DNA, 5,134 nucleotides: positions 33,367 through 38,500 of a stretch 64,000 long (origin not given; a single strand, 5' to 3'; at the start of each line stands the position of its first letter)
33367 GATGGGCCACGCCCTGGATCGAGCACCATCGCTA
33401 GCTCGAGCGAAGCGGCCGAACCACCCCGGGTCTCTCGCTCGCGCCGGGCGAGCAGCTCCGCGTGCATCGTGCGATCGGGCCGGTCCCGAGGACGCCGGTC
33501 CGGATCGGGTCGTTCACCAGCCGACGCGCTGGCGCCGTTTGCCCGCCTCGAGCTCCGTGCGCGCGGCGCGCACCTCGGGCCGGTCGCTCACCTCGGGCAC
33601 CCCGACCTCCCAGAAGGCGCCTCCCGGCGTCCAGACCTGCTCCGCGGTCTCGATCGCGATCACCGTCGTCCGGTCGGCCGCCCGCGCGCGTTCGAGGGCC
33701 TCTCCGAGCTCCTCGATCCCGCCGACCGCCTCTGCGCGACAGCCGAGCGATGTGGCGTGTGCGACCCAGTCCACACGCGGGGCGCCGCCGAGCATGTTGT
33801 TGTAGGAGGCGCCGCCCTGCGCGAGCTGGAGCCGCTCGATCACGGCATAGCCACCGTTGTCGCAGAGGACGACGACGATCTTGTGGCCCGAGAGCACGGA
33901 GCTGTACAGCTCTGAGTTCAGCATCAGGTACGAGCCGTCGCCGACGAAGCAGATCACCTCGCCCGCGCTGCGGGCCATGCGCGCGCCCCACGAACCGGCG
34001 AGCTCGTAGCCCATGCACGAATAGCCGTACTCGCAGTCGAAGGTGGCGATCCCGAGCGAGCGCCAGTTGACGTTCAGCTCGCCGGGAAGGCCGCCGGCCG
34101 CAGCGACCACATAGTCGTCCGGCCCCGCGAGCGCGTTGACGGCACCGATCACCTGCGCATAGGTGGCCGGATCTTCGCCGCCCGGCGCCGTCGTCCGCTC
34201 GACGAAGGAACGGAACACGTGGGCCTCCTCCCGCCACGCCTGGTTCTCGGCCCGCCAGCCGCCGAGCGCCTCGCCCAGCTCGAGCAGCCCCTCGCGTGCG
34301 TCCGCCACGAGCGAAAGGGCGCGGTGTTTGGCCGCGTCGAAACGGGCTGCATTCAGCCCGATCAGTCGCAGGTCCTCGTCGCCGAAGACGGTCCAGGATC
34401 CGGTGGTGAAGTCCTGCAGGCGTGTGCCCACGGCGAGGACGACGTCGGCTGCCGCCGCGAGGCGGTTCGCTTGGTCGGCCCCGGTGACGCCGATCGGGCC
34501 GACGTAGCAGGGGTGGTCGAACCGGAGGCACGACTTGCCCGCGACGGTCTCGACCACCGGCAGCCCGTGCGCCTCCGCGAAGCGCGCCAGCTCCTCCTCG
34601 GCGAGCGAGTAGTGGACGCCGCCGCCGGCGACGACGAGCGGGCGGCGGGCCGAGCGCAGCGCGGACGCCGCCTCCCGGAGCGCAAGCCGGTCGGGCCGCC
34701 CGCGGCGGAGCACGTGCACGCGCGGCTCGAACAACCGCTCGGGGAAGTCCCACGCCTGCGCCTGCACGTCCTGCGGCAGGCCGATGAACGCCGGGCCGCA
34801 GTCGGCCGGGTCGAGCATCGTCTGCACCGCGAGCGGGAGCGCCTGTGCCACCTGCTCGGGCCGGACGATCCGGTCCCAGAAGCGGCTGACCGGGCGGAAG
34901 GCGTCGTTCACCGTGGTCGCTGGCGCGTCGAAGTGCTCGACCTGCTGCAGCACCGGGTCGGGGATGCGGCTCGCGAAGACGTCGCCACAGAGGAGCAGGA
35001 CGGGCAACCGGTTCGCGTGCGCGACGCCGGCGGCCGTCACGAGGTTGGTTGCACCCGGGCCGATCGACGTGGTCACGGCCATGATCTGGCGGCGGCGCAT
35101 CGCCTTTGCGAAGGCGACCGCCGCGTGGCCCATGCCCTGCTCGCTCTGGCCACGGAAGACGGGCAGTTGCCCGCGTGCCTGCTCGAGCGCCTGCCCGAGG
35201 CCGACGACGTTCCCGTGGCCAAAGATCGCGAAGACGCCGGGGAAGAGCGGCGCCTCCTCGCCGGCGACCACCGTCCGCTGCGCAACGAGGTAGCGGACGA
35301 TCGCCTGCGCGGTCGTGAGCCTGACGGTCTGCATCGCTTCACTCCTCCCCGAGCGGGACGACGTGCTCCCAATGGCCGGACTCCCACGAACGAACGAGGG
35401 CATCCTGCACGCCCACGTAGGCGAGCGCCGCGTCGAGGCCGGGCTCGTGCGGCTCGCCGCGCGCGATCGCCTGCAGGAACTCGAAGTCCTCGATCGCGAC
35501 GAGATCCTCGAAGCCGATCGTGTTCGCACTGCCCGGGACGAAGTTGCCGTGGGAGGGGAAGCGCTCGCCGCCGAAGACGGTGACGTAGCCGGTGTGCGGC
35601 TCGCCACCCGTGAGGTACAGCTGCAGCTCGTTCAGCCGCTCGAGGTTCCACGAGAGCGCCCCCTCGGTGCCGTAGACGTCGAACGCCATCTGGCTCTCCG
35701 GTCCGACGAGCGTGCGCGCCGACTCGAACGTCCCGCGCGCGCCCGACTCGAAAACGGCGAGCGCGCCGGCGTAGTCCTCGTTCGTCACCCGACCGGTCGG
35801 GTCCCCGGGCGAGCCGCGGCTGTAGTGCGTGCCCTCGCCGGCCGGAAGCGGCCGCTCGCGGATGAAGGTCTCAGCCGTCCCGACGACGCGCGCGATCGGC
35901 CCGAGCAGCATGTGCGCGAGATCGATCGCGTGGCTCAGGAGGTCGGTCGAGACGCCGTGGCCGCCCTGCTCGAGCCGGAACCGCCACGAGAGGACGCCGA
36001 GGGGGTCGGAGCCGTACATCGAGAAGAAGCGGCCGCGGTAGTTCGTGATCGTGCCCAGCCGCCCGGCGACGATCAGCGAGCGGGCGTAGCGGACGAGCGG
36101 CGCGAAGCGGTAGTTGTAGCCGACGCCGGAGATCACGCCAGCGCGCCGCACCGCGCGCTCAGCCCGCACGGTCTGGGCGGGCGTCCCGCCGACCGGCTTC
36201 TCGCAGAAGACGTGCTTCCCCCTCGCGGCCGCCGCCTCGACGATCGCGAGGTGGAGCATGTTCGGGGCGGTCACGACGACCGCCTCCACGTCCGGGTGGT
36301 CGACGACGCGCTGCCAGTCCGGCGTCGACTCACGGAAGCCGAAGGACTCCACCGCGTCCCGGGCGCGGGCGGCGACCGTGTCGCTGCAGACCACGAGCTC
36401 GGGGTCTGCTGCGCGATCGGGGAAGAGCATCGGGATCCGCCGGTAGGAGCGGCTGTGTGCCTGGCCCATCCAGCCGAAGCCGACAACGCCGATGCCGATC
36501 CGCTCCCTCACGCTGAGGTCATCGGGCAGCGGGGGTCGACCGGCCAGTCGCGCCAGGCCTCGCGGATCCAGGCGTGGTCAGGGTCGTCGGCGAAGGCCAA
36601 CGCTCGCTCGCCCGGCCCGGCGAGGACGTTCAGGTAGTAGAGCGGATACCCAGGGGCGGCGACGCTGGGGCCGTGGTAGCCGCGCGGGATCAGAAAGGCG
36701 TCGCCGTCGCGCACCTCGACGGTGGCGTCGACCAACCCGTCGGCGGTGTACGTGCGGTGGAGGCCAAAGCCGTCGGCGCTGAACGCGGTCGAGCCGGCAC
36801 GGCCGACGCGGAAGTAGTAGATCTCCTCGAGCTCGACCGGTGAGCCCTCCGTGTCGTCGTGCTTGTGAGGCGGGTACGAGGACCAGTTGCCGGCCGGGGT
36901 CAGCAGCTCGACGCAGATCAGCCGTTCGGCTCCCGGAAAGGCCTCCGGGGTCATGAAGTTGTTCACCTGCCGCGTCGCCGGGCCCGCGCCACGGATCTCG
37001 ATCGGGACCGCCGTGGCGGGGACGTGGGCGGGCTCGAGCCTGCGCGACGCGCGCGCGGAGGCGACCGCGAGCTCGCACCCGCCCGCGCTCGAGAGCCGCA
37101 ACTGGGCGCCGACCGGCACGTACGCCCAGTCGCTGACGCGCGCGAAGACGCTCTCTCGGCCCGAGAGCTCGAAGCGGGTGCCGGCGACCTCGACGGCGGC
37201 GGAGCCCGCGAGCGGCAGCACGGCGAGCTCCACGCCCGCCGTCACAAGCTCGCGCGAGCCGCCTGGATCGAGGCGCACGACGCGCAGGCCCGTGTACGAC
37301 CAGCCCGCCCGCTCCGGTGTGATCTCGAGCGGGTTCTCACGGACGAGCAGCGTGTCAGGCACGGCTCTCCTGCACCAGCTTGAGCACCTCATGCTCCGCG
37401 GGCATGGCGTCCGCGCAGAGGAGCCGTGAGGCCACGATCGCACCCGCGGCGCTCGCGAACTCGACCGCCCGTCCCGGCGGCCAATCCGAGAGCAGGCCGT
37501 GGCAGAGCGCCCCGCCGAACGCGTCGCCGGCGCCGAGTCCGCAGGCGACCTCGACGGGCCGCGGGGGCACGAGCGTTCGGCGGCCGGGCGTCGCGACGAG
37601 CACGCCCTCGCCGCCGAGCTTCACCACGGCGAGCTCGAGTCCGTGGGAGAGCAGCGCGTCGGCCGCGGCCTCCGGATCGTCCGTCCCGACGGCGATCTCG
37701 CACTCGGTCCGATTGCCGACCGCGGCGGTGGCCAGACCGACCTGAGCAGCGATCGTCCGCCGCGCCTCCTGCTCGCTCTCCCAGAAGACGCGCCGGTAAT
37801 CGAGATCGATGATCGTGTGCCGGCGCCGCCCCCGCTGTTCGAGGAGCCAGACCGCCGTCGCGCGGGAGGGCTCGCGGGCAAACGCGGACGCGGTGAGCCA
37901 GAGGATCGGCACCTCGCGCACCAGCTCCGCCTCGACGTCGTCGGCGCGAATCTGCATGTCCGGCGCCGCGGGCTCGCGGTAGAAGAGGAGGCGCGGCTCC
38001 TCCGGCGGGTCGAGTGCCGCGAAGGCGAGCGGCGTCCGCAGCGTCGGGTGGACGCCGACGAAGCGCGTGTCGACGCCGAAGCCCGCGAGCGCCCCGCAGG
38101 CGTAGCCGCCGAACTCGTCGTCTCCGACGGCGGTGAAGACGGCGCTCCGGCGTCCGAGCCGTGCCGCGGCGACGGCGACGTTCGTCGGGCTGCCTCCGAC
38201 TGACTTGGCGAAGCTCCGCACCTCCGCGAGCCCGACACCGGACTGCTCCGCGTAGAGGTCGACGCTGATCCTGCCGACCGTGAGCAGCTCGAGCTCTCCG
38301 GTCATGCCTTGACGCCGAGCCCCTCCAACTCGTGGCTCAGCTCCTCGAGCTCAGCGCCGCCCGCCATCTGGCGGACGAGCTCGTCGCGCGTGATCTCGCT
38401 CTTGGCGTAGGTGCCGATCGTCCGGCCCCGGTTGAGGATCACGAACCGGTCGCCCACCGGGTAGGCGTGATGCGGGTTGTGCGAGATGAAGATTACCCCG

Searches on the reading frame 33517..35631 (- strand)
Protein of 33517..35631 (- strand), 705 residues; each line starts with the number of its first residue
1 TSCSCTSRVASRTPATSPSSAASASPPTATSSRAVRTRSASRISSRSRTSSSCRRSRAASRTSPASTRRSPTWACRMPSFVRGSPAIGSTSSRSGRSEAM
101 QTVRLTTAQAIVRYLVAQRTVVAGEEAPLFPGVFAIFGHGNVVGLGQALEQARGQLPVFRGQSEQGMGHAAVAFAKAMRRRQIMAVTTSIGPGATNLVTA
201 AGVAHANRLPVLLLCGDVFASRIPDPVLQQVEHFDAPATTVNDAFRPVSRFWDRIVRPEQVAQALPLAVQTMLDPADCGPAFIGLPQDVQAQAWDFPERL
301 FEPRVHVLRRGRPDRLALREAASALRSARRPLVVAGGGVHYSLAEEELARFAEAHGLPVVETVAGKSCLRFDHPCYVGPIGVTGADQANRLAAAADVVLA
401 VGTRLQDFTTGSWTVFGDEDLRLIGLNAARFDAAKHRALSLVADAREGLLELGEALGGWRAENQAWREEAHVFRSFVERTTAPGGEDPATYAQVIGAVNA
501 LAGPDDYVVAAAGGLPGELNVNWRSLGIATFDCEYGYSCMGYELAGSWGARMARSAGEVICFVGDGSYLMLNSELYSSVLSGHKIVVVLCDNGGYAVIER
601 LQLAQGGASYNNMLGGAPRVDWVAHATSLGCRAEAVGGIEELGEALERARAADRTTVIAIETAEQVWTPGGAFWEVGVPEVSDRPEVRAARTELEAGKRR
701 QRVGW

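Call 68: search_protein_families(library=pfam, proteins=[window:33517-35631:-], max_evalue=0.00001)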
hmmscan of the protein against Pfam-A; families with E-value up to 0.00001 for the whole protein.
window:33517-35631:- (705 aa): 3 families
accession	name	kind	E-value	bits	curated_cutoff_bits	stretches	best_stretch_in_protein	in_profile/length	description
PF00205.28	TPP_enzyme_M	-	1.5e-36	125.5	30.4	1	319-451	2-136/137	Thiamine pyrophosphate enzyme, central domain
PF02775.26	TPP_enzyme_C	-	7.6e-25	87.9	21.9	1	533-659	23-150/151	Thiamine pyrophosphate enzyme, C-terminal TPP binding domain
PF02776.23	TPP_enzyme_N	-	2.7e-11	43.7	26.8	1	142-229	27-111/119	Thiamine pyrophosphate enzyme, N-terminal TPP binding domain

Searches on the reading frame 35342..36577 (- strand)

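Call 68: search_protein_families(library=pfam, proteins=[window:35342-36577:-], max_evalue=0.00001)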
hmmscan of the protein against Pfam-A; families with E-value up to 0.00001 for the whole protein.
window:35342-36577:- (412 aa): 3 families
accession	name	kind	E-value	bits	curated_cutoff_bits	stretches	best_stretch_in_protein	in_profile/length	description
PF22725.1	GFO_IDH_MocA_C3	-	3.7e-24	85.5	27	1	162-308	1-123/124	GFO/IDH/MocA C-terminal domain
PF01408.29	GFO_IDH_MocA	-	1.6e-22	80.8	24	1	28-154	2-120/120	Oxidoreductase family, NAD-binding Rossmann fold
PF02894.22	GFO_IDH_MocA_C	-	6.8e-15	55.9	22.9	1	166-403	1-215/218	Oxidoreductase family, C-terminal alpha/beta domain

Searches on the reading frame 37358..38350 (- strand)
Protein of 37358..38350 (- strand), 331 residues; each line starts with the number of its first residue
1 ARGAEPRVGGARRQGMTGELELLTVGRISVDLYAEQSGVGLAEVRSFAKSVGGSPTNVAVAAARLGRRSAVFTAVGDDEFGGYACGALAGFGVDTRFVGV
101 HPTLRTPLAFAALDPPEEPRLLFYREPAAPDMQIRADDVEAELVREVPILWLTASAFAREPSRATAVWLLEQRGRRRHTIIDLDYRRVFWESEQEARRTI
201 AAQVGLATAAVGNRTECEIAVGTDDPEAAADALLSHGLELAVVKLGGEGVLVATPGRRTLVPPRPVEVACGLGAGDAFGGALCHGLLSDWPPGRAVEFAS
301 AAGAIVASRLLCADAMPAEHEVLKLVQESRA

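Call 68: search_protein_families(library=pfam, proteins=[window:37358-38350:-], max_evalue=0.00001)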
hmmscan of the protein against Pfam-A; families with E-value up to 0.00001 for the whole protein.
window:37358-38350:- (331 aa): 1 family
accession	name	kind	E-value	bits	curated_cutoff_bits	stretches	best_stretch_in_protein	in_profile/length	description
PF00294.29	PfkB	-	8.4e-47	160.4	25.8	1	22-317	4-300/302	pfkB family carbohydrate kinase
